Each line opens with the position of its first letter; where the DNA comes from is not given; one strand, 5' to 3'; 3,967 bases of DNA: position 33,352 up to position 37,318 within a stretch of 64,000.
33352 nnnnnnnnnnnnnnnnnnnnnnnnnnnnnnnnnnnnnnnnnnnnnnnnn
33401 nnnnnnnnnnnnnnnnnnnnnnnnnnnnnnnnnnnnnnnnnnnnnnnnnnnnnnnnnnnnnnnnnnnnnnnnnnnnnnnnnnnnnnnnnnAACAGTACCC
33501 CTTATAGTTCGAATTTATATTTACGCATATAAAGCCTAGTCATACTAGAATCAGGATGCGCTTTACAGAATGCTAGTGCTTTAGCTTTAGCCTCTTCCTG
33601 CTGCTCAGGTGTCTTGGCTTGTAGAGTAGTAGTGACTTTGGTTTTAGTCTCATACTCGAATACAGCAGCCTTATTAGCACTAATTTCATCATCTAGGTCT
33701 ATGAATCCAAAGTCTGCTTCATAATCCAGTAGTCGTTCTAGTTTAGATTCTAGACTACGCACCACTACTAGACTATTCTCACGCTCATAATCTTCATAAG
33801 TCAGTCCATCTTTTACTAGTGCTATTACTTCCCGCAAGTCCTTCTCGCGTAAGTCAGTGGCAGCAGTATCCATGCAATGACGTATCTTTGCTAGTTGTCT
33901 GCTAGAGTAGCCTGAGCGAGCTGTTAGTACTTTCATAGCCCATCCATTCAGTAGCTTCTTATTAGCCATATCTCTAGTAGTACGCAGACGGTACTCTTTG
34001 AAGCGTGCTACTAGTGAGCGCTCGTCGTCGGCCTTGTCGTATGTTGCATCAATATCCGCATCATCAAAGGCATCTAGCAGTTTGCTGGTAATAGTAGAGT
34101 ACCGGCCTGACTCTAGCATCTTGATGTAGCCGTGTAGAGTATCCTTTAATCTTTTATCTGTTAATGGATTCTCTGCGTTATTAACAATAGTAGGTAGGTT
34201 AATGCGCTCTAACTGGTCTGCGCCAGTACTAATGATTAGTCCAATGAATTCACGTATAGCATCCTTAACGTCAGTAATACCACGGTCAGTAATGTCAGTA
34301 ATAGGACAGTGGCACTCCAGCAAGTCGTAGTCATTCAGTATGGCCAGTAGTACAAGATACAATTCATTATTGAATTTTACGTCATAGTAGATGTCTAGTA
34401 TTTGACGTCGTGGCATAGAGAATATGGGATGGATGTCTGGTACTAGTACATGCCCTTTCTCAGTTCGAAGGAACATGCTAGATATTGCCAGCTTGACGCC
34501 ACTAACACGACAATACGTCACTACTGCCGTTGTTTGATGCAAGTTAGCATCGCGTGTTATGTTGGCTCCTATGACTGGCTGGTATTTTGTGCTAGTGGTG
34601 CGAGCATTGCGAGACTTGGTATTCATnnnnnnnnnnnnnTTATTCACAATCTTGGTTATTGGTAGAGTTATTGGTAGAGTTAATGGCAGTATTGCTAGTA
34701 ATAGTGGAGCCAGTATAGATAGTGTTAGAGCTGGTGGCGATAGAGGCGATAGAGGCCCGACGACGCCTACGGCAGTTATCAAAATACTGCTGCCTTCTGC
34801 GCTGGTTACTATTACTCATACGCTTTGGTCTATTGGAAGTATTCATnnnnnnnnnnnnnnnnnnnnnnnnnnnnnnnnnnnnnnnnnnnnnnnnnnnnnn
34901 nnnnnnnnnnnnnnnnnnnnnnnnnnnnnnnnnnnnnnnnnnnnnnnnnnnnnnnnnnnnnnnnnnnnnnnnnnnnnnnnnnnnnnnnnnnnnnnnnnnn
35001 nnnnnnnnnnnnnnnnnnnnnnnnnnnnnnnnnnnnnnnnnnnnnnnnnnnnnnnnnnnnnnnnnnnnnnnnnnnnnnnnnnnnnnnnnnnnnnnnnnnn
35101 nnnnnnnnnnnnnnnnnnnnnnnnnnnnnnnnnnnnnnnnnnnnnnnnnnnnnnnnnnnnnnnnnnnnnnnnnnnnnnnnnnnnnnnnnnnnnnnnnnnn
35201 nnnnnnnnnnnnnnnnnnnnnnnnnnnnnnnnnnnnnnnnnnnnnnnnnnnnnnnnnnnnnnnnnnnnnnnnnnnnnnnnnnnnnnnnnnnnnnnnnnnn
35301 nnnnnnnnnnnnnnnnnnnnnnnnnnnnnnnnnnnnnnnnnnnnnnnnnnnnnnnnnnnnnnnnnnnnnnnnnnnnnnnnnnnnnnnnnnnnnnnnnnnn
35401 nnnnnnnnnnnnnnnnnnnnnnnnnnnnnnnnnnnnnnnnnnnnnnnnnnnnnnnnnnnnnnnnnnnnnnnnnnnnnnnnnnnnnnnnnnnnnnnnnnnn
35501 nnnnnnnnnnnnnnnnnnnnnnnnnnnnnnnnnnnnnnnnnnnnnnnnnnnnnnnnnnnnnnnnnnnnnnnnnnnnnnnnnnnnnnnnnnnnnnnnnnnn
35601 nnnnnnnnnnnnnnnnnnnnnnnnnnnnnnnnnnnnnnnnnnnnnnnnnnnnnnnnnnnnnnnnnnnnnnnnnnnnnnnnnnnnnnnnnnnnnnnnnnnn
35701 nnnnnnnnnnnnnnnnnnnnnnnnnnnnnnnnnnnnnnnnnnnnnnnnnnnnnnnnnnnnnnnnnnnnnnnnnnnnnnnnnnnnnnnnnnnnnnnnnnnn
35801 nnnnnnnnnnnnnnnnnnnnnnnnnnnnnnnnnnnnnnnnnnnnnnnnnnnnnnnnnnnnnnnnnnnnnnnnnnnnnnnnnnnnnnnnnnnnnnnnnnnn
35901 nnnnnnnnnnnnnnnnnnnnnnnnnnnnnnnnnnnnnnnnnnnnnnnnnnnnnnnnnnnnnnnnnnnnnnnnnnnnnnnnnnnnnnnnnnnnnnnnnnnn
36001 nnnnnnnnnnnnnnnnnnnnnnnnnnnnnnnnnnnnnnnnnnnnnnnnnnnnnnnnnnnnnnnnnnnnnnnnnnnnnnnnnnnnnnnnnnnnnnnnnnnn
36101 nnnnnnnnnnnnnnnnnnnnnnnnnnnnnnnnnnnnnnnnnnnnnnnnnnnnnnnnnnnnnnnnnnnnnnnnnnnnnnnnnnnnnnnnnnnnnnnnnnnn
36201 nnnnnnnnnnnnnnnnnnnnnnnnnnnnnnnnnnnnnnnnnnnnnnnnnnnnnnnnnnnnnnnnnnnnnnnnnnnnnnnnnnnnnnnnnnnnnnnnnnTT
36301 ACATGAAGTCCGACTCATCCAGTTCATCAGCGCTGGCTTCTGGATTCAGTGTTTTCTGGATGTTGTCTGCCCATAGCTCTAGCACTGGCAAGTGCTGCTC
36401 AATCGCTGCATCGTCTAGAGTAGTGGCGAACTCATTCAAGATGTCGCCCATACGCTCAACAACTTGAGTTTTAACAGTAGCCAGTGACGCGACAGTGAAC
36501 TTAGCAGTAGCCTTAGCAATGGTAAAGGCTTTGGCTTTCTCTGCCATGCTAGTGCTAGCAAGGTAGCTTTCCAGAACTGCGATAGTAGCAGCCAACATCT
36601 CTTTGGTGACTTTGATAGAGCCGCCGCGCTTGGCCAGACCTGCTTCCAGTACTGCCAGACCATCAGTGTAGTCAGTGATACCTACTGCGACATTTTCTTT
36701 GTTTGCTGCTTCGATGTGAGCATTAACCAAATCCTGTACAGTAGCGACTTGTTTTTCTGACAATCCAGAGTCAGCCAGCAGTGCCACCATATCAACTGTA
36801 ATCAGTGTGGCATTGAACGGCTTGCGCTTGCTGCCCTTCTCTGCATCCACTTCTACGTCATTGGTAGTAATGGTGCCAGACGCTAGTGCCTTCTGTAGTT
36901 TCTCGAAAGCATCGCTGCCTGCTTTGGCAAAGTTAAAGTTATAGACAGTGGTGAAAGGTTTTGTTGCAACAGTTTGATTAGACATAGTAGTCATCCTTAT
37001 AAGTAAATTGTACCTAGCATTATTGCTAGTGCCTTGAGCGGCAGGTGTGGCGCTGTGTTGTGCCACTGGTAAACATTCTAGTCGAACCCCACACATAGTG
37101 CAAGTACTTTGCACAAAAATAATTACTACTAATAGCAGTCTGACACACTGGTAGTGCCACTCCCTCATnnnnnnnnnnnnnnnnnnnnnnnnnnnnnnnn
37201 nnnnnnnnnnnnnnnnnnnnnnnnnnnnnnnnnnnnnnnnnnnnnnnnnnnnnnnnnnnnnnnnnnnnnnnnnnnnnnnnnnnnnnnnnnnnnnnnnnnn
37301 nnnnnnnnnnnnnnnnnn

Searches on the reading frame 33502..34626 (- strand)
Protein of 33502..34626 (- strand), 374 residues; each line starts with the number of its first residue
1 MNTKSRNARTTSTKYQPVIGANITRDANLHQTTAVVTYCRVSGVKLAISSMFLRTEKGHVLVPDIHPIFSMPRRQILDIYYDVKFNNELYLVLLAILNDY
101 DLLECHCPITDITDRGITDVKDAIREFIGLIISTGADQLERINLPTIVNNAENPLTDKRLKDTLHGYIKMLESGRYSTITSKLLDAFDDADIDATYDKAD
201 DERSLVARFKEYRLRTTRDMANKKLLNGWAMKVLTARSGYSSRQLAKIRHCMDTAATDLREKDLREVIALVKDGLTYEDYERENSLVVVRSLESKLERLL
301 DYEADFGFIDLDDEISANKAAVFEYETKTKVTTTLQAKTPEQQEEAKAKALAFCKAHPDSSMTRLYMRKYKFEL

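Call 8: search_protein_families(library=phrogs, proteins=[window:33502-34626:-])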
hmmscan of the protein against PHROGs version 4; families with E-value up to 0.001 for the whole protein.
window:33502-34626:- (374 aa): 0 families

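Call 77: search_protein_families(library=pfam, proteins=[window:33502-34626:-], max_evalue=0.05)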
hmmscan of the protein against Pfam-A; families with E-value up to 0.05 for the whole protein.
window:33502-34626:- (374 aa): 0 families

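Call 88: search_solved_structures(query=window:33502-34626:-, max_evalue=1)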
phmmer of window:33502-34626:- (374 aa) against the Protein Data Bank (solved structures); distinct sequences matched with E-value up to 1: 0.

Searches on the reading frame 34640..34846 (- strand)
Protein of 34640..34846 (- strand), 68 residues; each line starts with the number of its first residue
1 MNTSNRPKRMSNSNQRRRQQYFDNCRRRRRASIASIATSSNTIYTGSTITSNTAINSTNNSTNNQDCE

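Call 64: search_protein_families(library=phrogs, proteins=[window:34640-34846:-], max_evalue=0.01)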
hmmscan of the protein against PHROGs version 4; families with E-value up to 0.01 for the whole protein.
window:34640-34846:- (68 aa): 0 families

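Call 77: search_protein_families(library=pfam, proteins=[window:34640-34846:-], max_evalue=0.05)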
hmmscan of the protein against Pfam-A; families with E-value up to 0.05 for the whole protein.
window:34640-34846:- (68 aa): 2 families
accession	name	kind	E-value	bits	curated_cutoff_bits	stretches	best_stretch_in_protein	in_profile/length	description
PF16643.10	cNMPbd_u2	-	0.043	14.7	27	1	22-59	90-129/163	Unstructured region on cNMP-binding protein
PF15947.10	DUF4755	-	0.046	14.1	27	1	14-65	23-75/129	Domain of unknown function (DUF4755)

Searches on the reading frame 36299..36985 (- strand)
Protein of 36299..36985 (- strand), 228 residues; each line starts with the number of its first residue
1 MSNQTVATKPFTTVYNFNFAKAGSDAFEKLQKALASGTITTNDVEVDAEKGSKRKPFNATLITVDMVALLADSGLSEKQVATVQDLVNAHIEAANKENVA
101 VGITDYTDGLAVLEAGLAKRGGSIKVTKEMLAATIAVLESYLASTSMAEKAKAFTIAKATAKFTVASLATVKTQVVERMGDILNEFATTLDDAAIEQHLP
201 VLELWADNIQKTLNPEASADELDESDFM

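Call 64: search_protein_families(library=phrogs, proteins=[window:36299-36985:-], max_evalue=0.01)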
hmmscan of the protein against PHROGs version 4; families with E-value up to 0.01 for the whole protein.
window:36299-36985:- (228 aa): 0 families

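Call 77: search_protein_families(library=pfam, proteins=[window:36299-36985:-], max_evalue=0.05)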
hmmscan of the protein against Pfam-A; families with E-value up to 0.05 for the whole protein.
window:36299-36985:- (228 aa): 1 family
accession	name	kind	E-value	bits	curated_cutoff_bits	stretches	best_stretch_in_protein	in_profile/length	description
PF08827.16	DUF1805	-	0.0028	18.3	29.5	0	78-105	26-53/64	Domain of unknown function (DUF1805)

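Call 87: search_solved_structures(query=window:36299-36985:-, max_evalue=1)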
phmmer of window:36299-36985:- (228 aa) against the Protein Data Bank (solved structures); distinct sequences matched with E-value up to 1: 0.

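Call 89: find_homologous_proteins(query=window:36299-36985:-, max_evalue=0.00001)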
Query window:36299-36985:- (228 aa): 1 proteins with E <= 0.00001 among 861 candidates.
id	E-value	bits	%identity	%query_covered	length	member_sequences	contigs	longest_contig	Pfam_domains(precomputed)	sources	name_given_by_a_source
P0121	1.1e-134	465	100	100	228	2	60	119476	-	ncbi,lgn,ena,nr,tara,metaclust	ncbi:MAG: hypothetical protein CMM47_00595 [Rhodospirillaceae bacterium]|nr:hypothetical protein [Rh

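Call 90: find_encoding_contigs(protein=P0121, flank=10000, max_places=10)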
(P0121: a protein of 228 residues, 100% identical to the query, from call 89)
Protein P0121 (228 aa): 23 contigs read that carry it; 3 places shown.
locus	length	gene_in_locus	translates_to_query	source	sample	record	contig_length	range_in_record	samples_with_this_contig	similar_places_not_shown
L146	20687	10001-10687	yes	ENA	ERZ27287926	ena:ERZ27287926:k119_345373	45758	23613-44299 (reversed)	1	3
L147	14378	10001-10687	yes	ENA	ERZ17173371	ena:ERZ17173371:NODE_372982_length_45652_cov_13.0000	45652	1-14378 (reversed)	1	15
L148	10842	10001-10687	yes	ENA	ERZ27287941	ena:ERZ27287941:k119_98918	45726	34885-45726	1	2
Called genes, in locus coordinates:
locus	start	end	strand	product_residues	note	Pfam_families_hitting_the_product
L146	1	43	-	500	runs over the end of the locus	?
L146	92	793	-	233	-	-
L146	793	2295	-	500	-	-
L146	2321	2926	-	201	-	-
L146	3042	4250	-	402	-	PF17236:SU10_MCP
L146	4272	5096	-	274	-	-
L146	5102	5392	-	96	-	-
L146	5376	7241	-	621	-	PF23899:SU10_portal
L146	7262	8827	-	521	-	-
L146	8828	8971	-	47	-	-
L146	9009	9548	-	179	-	-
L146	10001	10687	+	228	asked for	-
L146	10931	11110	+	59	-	-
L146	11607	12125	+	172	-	-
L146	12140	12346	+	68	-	-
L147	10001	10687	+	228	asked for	-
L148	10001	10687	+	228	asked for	-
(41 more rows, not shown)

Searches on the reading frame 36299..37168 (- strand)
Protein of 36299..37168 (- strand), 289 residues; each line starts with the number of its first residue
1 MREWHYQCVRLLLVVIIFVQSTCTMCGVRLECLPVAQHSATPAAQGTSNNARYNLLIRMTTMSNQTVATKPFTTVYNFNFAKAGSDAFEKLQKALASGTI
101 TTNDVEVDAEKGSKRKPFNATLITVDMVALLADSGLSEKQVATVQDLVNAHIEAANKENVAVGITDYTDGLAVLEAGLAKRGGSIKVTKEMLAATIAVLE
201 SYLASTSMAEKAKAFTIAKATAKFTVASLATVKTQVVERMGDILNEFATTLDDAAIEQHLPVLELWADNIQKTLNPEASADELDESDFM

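Call 8: search_protein_families(library=phrogs, proteins=[window:36299-37168:-])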
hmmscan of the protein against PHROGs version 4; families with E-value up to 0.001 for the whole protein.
window:36299-37168:- (289 aa): 0 families

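Call 15: find_related_loci(query=window:36299-37168:-, collection=viral_contigs, flank=6000)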
Query window:36299-37168:- (289 aa) in viral_contigs; peptide patterns used: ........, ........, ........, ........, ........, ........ (x = any residue, [..] = any of these).
3 stretches matched a pattern, but none encodes a relative of the query by tblastn (E <= 1e-3).
